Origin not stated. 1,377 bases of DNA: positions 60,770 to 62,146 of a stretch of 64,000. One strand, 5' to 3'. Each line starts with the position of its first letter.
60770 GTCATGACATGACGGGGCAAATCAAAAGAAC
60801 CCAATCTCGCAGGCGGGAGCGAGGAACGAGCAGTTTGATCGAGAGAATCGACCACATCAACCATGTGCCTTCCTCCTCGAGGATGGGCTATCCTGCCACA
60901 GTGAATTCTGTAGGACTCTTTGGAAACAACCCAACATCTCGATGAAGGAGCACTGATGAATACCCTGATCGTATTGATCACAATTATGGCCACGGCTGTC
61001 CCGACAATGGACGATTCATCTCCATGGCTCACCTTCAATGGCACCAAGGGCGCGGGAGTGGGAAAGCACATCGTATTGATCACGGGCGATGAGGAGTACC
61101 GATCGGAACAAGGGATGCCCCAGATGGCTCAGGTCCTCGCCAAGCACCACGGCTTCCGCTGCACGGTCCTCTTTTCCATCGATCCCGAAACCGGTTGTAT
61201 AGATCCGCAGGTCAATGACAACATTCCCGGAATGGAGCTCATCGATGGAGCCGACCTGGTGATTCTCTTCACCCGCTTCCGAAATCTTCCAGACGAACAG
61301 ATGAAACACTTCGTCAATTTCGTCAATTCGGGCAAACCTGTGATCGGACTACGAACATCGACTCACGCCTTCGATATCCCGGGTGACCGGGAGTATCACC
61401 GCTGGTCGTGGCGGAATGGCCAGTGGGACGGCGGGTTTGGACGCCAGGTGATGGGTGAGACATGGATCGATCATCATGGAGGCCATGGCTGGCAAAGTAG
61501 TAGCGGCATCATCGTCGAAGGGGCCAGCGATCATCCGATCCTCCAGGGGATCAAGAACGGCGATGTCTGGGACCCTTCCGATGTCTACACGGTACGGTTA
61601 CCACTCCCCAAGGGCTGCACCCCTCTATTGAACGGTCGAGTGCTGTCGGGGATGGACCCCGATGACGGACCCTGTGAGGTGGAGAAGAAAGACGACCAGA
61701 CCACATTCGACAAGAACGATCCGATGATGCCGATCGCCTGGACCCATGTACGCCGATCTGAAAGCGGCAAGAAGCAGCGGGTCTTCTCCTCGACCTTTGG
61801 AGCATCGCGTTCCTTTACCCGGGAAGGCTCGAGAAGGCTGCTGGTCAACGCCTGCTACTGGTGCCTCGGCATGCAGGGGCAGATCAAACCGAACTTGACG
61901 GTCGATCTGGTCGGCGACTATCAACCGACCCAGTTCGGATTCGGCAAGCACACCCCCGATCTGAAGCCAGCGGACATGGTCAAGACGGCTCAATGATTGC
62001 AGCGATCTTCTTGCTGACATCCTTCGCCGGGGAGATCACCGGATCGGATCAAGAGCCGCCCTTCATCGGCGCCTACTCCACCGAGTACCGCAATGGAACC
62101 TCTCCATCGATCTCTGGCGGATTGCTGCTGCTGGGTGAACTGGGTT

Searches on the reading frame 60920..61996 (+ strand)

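Call 79: search_protein_families(library=pfam, proteins=[window:60920-61996:+], max_evalue=0.0001)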
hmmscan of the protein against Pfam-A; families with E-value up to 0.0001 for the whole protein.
window:60920-61996:+ (358 aa): 1 family
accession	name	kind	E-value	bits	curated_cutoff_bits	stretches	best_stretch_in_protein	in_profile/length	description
PF06283.17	ThuA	-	5e-08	33.9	33.4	1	106-315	46-209/209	Trehalose utilisation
